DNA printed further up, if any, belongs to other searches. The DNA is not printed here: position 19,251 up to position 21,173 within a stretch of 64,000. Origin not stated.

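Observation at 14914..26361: ubiX and a UbiD-family decarboxylase embedded inside an ABC-transporter operon alongside a CoA ligase and thioesterase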

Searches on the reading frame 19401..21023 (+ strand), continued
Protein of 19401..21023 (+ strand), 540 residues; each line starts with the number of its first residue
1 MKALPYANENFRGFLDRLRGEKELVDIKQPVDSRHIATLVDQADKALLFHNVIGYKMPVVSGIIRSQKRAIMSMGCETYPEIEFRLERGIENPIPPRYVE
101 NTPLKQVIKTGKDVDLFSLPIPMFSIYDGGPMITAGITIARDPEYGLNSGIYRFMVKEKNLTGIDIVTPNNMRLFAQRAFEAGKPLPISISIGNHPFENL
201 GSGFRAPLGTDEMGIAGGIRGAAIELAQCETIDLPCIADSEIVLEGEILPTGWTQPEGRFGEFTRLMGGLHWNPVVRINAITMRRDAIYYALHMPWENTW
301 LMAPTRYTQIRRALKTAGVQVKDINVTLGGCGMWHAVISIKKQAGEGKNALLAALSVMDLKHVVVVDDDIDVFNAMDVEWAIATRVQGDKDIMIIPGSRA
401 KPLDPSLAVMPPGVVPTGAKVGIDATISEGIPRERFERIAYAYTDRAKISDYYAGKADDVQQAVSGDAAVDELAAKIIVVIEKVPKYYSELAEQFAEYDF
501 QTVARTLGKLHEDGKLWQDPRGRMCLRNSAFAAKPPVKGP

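Call 24: find_related_loci(query=A1, collection=genome_contigs, flank=10000)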
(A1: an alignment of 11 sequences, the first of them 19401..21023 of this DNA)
Query A1 (540 aa) in genome_contigs; peptide patterns used: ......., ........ (x = any residue, [..] = any of these).
600 stretches matched a pattern (row limit reached: there are more); 549 encode a relative of the query (tblastn E <= 1e-3); the best 80 are kept; 80 distinct loci.
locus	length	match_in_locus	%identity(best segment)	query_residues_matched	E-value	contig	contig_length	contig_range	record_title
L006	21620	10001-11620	96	1-540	0e+0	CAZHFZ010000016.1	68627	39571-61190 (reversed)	MAG TPA_asm: uncultured Bordetella sp. isolate SRP272421_co2_537 genome assembly, contig: NODE_570_length_68627_cov_7.87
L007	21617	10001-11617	96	2-540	0e+0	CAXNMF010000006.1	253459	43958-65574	MAG: Burkholderiales bacterium isolate ME-04may21-LR-25 genome assembly, contig: ME-04may21-LR-C276, whole genome shotgu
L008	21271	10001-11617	96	2-540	0e+0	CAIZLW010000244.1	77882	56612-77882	MAG: uncultured beta proteobacterium isolate Loc090519-7m_bin-0592 genome assembly, contig: bin-0592:244/246, whole geno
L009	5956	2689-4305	96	2-540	0e+0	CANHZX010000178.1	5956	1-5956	MAG: Betaproteobacteria bacterium isolate RE-4nov15-132 genome assembly, contig: RE-4nov15-C30133, whole genome shotgun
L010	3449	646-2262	96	2-540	0e+0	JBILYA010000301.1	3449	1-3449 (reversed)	MAG: Burkholderiales bacterium isolate ME2018-11-08GD_3300042940_group8_bin203 Rohwer_bin2383_scaffold_40929_c1, whole g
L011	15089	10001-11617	95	2-540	0e+0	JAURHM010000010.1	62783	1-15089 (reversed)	MAG: Burkholderiales bacterium isolate SFB_649D_50_9 k141_1736209_length_62783_cov_11.9422, whole genome shotgun sequenc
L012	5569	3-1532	97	31-540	0e+0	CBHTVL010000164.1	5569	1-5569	MAG TPA_asm: uncultured Burkholderiales bacterium isolate ERR14722429_binner123_Refined_68 genome assembly, contig: ERZ2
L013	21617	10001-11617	93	1-539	0e+0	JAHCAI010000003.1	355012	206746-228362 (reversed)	MAG: Burkholderiales bacterium isolate ACE_PRO63 PRO63_3, whole genome shotgun sequence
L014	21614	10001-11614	92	1-538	0e+0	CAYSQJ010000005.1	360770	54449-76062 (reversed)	MAG TPA_asm: uncultured Bordetella sp. isolate SRP329715_co2_8 genome assembly, contig: NODE_33_length_360770_cov_57.478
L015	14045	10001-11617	92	1-539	0e+0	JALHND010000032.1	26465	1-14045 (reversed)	MAG: Burkholderiales bacterium isolate Bin_52_4 c_000000007905, whole genome shotgun sequence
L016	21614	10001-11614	92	1-538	0e+0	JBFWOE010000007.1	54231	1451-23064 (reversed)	MAG: Burkholderiales bacterium isolate CA_2019_TPBF_129 NODE_4126_length_54231_cov_4.862986_TPBF, whole genome shotgun s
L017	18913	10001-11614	92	1-538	0e+0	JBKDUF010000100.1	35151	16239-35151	MAG: Betaproteobacteria bacterium isolate samp_4355_concoct_296 samp_4355_1047349, whole genome shotgun sequence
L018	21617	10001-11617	93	1-539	0e+0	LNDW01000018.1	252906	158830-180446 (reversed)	MAG: Betaproteobacteria bacterium Ga0077527 Ga0077527_117.1, whole genome shotgun sequence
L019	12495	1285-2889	92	5-539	0e+0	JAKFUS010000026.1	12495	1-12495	MAG: Betaproteobacteria bacterium isolate D1_Bin_39 D1_0003289, whole genome shotgun sequence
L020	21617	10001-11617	91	1-539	0e+0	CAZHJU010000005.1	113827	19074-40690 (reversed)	MAG TPA_asm: uncultured Bordetella sp. isolate SRP344714_co1_340 genome assembly, contig: NODE_394_length_113827_cov_9.1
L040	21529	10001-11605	79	3-536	0e+0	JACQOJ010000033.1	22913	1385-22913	MAG: Betaproteobacteria bacterium isolate NC_groundwater_1278_Ag_S-0.2um_63_71 S_p2_S4_coassembly_k141_766430, whole gen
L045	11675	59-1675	75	2-539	0e+0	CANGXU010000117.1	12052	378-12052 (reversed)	MAG: Betaproteobacteria bacterium isolate RE-15aug16-237 genome assembly, contig: RE-15aug16-C8152, whole genome shotgun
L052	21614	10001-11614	75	3-539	0e+0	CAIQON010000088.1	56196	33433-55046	uncultured bacterium isolate Loclat_bin-11984 genome assembly, contig: bin-11984:088/407, whole genome shotgun sequence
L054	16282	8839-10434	75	6-536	0e+0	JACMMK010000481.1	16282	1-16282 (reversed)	MAG: Burkholderiales bacterium isolate ES-bin-91 ES-bin-91-contig-k141_13066611, whole genome shotgun sequence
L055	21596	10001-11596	78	8-538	0e+0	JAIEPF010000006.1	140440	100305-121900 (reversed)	MAG: Burkholderiales bacterium isolate co.spades.DASTOOL.1kb_167 c_000000444891, whole genome shotgun sequence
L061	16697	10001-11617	76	1-538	0e+0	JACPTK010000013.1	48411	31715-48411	MAG: Betaproteobacteria bacterium isolate NC_groundwater_730_Ag_S-0.65um_65_27 S37_SO-6_scaffold_112848, whole genome sh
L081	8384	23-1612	76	8-536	0e+0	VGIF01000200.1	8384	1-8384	MAG: Betaproteobacteria bacterium isolate K_Offshore_80m_m2_113 K_Offshore_80m_m2_113_Ga0194132_10016295, whole genome s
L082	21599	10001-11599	77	8-539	0e+0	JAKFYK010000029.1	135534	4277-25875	MAG: Betaproteobacteria bacterium isolate ND5_Bin_58 ND5_0000096, whole genome shotgun sequence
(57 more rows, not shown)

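Call 31: search_dna_similar(query=window:19401-21023:+, collection=plasmids, mode=protein, max_evalue=1e-30, max_rows=30)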
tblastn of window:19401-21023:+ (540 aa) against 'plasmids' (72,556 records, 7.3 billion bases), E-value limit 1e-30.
Records with a match: 108; places in all: 113; records where one place covers at least 80% of the query: 23.
Best place of each record, by identity: <60% 108.
By first word of the organism name: Rahnella 11; Paraburkholderia 10; Pantoea 10; Clostridium 9; Klebsiella 9; Escherichia 8; Caballeronia 6; Agrobacterium 6; Priestia 5; Cupriavidus 4; and 19 more.
By predicted mobility (MOB-suite, as given by PLSDB): non-mobilizable 89; conjugative 10; mobilizable 9.
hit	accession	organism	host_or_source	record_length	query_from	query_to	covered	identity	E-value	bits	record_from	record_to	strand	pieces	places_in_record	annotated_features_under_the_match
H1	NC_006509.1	Geobacillus kaustophilus HTA426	isolated from the deepest Ocean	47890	9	427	78%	38.6%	1e-60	224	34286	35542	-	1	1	UbiD family decarboxylase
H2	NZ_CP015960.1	Paraburkholderia caribensis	Mimosa,single cell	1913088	3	467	86%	33.4%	4e-50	193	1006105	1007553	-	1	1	none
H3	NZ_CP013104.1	Paraburkholderia caribensis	-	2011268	3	467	86%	33.4%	6e-50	192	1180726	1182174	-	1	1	none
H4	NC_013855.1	Azospirillum sp. B510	-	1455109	7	439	80%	35.8%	6e-52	198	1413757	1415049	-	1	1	record has no annotation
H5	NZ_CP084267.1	Caballeronia sp. Lep1P3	Leptoglossus zonatus,Cell culture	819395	7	454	83%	34.5%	2e-55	208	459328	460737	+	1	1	UbiD family decarboxylase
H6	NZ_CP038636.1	Cupriavidus oxalaticus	whole organism,sewage sludge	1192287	10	469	85%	33.6%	1e-50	194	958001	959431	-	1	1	none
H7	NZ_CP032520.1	Cupriavidus oxalaticus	cell culture,activated sludge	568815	10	469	85%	33.6%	2e-50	193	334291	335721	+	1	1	UbiD family decarboxylase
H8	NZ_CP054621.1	Azospirillum oryzae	cell culture,soil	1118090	7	439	80%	35.6%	3e-52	199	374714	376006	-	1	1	record has no annotation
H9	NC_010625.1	Paraburkholderia phymatum STM815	-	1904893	3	439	81%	35.1%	2e-50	194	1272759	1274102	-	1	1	record has no annotation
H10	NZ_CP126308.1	Bosea vestrisii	cell culture,root nodule of Vicia ...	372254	5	458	84%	33.8%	1e-52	200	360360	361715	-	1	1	UbiD family decarboxylase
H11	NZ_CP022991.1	Paraburkholderia aromaticivorans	-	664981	10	439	80%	35.5%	2e-51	197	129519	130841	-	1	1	UbiD family decarboxylase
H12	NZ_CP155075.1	Paraburkholderia sp. PREW-6R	single cell,Phlox subulata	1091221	10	439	80%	35.2%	1e-49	191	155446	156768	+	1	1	none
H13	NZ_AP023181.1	Paraburkholderia sp. PGU19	Physopelta gutta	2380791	3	426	79%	35.5%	3e-48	187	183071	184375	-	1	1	none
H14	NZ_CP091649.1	Burkholderia aenigmatica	-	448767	10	440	80%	34.9%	6e-51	195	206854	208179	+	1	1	UbiD family decarboxylase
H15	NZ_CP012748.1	Paraburkholderia caribensis MBA4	soil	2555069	3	426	79%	35.0%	1e-48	188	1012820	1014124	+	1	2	none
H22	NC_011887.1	Methylobacterium nodulans ORS 2060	-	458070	13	536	97%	27.8%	2e-34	146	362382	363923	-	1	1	UbiD family decarboxylase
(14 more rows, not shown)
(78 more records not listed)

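Call 32: get_annotated_region(hit=H1, flank=8000)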
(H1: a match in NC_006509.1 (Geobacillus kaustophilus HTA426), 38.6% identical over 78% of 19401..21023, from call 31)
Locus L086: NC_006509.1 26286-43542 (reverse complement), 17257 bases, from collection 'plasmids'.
description: Geobacillus kaustophilus HTA426 plasmid pHTA426, complete sequence
organism: Geobacillus kaustophilus HTA426 (NCBI taxid 235909)
taxonomy: Bacteria; Bacillota; Bacilli; Bacillales; Bacillaceae; Geobacillus; Geobacillus kaustophilus; Geobacillus kaustophilus HTA426
host: -; source: isolated from the deepest Ocean; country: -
typing (MOB-suite, as given by PLSDB): non-mobilizable; replicon rep_cluster_349
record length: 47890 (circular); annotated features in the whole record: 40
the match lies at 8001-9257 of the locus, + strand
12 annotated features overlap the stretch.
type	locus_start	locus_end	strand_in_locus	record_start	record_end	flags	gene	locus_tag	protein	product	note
CDS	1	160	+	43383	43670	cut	-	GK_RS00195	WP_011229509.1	hypothetical protein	-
CDS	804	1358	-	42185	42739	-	-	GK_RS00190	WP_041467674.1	non-oxidative hydroxyarylic acid decarboxylases subunit B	-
CDS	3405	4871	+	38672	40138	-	-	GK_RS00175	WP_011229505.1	aldehyde dehydrogenase family protein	-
CDS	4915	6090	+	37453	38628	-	-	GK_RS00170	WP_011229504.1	iron-containing alcohol dehydrogenase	-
CDS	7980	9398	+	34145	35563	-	-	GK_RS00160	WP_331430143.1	UbiD family decarboxylase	-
CDS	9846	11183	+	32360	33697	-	-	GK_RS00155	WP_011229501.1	MFS transporter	GO:0055085 - transmembrane transport [Evidence IEA]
CDS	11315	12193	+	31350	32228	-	-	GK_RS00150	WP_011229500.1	R2-like ligand-binding oxidase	-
CDS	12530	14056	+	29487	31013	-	-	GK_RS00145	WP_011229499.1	class I adenylate-forming enzyme family protein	-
CDS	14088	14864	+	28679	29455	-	-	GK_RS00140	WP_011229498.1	helix-turn-helix domain-containing protein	-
CDS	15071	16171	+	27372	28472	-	-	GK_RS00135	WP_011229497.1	XdhC family protein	-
CDS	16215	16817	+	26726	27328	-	-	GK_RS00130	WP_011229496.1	nucleotidyltransferase family protein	-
CDS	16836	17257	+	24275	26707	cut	-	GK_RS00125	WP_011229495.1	xanthine dehydrogenase family protein molybdopterin-binding subunit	-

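Call 33: get_annotated_region(hit=H22, flank=8000)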
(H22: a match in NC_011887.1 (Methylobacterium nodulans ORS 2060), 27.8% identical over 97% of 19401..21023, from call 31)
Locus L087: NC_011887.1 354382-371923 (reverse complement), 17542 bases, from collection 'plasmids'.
description: Methylobacterium nodulans ORS 2060 plasmid pMNOD02, complete sequence
organism: Methylobacterium nodulans ORS 2060 (NCBI taxid 460265)
taxonomy: Bacteria; Pseudomonadota; Alphaproteobacteria; Hyphomicrobiales; Methylobacteriaceae; Methylobacterium; Methylobacterium nodulans; Methylobacterium nodulans ORS 2060
host: -; source: -; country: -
typing (MOB-suite, as given by PLSDB): non-mobilizable
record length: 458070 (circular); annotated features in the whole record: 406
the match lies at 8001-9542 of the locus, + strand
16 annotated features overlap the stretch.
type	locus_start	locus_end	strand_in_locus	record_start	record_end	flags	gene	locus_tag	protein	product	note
CDS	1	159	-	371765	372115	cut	-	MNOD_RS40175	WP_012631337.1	hypothetical protein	-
CDS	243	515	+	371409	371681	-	-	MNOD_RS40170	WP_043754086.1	hypothetical protein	-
CDS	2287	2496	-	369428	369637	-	-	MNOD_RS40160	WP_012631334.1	hypothetical protein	-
CDS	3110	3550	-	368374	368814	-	-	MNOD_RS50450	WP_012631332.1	hypothetical protein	-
CDS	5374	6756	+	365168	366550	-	-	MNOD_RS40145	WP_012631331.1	CHRD domain-containing protein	-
CDS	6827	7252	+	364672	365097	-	-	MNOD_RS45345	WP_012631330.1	SRPBCC domain-containing protein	-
CDS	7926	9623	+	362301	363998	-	-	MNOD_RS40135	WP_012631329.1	UbiD family decarboxylase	-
CDS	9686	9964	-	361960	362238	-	-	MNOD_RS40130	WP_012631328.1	hypothetical protein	-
CDS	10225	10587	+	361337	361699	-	-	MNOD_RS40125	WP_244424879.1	hypothetical protein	-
CDS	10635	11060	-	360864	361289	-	-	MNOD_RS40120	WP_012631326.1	hypothetical protein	-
CDS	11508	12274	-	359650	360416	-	-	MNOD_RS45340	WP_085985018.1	IS5-like element ISMno18 family transposase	GO:0006313 - DNA transposition [Evidence IEA]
CDS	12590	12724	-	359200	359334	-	-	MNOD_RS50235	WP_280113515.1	hypothetical protein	-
CDS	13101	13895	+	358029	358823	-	-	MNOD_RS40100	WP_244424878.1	hypothetical protein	-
CDS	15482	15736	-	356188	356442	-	-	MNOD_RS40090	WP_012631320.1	hypothetical protein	-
CDS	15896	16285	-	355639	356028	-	-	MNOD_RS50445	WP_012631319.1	hypothetical protein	-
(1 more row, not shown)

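Call 54: search_protein_families(library=pfam, max_evalue=0.0001, proteins=[L052:11715-12182:+, L052:12249-12995:+, L052:13068-13997:+, L052:12058-13464:+, L055:13483-14745:+, L055:14770-15276:+, L004:8854-9360:+])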
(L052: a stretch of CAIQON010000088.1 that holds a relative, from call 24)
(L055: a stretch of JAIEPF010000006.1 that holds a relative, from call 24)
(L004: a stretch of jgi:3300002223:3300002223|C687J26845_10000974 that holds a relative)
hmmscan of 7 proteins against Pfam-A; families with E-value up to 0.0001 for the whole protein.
L052:11715-12182:+ (155 aa): 2 families
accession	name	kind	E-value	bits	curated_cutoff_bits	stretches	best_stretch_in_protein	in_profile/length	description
PF14588.11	YjgF_endoribonc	-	3.1e-25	89.2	35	1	6-144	1-140/148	YjgF/chorismate_mutase-like, putative endoribonuclease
PF01042.26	Ribonuc_L-PSP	-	4.9e-12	46.3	27.3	1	20-151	5-118/121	Endoribonuclease L-PSP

L052:12249-12995:+ (248 aa): 0 families

L052:13068-13997:+ (309 aa): 2 families
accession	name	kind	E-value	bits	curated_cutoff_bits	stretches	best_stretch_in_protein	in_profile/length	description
PF13577.12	SnoaL_4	-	6e-10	39.7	24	1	149-279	4-116/126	SnoaL-like domain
PF00866.24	Ring_hydroxyl_B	-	4.3e-07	30.5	27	1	163-280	4-125/144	Ring hydroxylating beta subunit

L052:12058-13464:+ (468 aa): 2 families
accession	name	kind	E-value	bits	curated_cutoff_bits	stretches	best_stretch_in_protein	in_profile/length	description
PF00355.32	Rieske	-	2.2e-16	60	20.3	1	97-176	2-78/88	Rieske [2Fe-2S] domain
PF00848.25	Ring_hydroxyl_A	-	9.4e-10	39.2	24.9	1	251-467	12-207/208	Ring hydroxylating alpha subunit (catalytic domain)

L055:13483-14745:+ (420 aa): 2 families
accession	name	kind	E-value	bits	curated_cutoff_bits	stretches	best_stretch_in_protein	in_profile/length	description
PF00355.32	Rieske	-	8.9e-13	48.4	20.3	1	48-129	2-78/88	Rieske [2Fe-2S] domain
PF00848.25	Ring_hydroxyl_A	-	6e-11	43.1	24.9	1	207-418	16-206/208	Ring hydroxylating alpha subunit (catalytic domain)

L055:14770-15276:+ (168 aa): 2 families
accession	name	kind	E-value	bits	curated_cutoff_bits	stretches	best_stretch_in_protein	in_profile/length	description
PF00866.24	Ring_hydroxyl_B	-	3e-10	40.8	27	1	29-153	3-135/144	Ring hydroxylating beta subunit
PF13577.12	SnoaL_4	-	5.3e-09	36.6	24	1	17-149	5-123/126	SnoaL-like domain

L004:8854-9360:+ (168 aa): 0 families

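Call 55: search_solved_structures(query=L055:13483-14745:+, max_evalue=0.00001)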
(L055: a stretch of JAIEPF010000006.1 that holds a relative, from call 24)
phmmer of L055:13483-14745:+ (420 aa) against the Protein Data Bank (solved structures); distinct sequences matched with E-value up to 0.00001: 29.
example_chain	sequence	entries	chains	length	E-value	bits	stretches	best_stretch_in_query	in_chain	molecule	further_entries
7vju_A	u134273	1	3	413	4.5e-132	444.1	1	12-419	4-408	Rieske (2Fe-2S) domain protein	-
7q04_D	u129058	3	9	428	5.9e-131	440.4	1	12-419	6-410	Terephthalate 1,2-dioxygenase, terminal oxygenase component subunit alpha 2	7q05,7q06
7c8z_A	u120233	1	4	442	1.3e-88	300.9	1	15-419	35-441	Salicylate 5-hydroxylase, large oxygenase component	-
9o71_A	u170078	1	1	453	6e-34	120.8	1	23-228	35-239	Phenylpropionate dioxygenase-like ring-hydroxylating dioxygenase large terminal subunit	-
7yls_B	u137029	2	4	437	6.2e-34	120.7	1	23-228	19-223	Rieske (2Fe-2S) domain protein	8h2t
3gzx_A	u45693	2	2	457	7.3e-33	117.2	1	23-225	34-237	Biphenyl dioxygenase subunit alpha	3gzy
5aeu_A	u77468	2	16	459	1.6e-32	116.1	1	26-222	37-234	BIPHENYL DIOXYGENASE SUBUNIT ALPHA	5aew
1wql_A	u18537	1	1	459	1.8e-32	115.9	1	26-242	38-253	iron-sulfur protein large subunit of cumene dioxygenase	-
2xsh_A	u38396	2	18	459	2e-32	115.7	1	26-222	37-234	BIPHENYL DIOXYGENASE SUBUNIT ALPHA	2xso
2yfi_A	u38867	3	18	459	2.1e-32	115.7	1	26-222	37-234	BIPHENYL DIOXYGENASE SUBUNIT ALPHA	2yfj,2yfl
2xr8_A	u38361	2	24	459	2.4e-32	115.5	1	26-222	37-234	BIPHENYL DIOXYGENASE SUBUNIT ALPHA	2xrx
8k0a_A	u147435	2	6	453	1.6e-31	112.8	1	23-234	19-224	3-phenylpropionate/cinnamic acid dioxygenase subunit alpha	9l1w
2ckf_A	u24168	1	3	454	2e-31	112.5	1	26-228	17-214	RING-HYDROXYLATING DIOXYGENASE ALPHA SUBUNIT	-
2gbw_A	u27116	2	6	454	2.9e-31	111.9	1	26-246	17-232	Biphenyl 2,3-Dioxygenase Alpha Subunit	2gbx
1uli_A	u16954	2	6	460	1.2e-29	106.6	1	18-223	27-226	biphenyl dioxygenase large subunit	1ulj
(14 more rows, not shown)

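Call 56: search_protein_representatives(protein=window:19401-21023:+)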
Query: 540 residues. Proteins with E-value up to 0.001 (for the whole library): 5620; up to 1e-10: 2881; up to 1e-30: 832. The best 150 are listed.
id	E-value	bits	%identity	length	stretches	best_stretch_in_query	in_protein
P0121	5.0e-199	678.8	57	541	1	7-536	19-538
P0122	1.4e-198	677.4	76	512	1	72-459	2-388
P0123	1.8e-184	630.8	76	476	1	5-368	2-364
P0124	1.3e-164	565.3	50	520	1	9-524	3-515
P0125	4.8e-155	533.7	74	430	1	8-315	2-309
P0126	1.1e-153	529.3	66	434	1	114-457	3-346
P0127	6.6e-147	506.8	70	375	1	172-501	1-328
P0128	7.3e-141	486.9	77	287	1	185-463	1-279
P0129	4.2e-136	471.2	60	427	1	111-536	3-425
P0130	1.2e-133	463.1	57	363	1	8-353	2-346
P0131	3.2e-126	438.6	79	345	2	131-323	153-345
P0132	4.6e-119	414.9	43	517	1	10-525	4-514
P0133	6.9e-119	414.4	41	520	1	19-530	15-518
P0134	1.5e-117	410.0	73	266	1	8-252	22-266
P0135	2.2e-110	386.3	42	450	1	10-452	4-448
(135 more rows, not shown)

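Call 71: predict_structure(alignment_id=A2)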
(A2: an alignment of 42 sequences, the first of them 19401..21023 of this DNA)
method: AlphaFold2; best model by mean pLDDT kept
length: 540 residues; sequences in the alignment: 42
mean_pLDDT: 62.3   pTM: 0.59
mean pLDDT of the five models: 62.3, 46.7, 43.8, 41.5, 41.3
residues with pLDDT >= 90: 29; 70-90: 219; 50-70: 117; < 50: 175
segments of 3 or more residues with pLDDT < 50: 122-132, 166-170, 202-205, 253-271, 292-307, 323-341, 346-349, 355-445, 538-540
pLDDT, mean of each block of 10 residues (from residue 1): 76 89 91 66 81 77 71 79 80 87 77 75 39 64 74 64 52 70 84 64 55 80 85 82 85 48 40 73 81 38 43 56 40 36 50 47 41 34 28 22 29 28 25 36 54 71 73 92 78 74 73 75 78 60
secondary structure, 60 per line:
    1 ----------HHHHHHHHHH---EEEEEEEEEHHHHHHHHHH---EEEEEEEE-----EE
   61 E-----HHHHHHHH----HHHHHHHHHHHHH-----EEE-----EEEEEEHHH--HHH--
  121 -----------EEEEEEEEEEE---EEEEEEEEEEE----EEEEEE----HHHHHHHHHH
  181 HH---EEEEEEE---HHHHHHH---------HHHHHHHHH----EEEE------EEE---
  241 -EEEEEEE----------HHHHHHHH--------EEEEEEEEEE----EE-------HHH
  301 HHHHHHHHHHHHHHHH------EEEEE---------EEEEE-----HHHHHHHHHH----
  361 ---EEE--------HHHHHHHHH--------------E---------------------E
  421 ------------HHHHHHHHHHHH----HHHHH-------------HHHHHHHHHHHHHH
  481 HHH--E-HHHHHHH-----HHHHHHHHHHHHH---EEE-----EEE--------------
elements in order: H11-20 E24-32 H33-42 E46-53 E59-61 H67-74 H79-91 E97-99 E105-110 E132-142 E146-156 E161-166 H171-182 E186-192 H196-202 H212-220 E225-228 E235-237 E242-248 H259-266 E275-284 H298-316 E323-327 E337-341 H347-356 E364-366 H375-383 H433-444 H449-453 H467-483 H488-494 H500-512 E516-518 E524-526
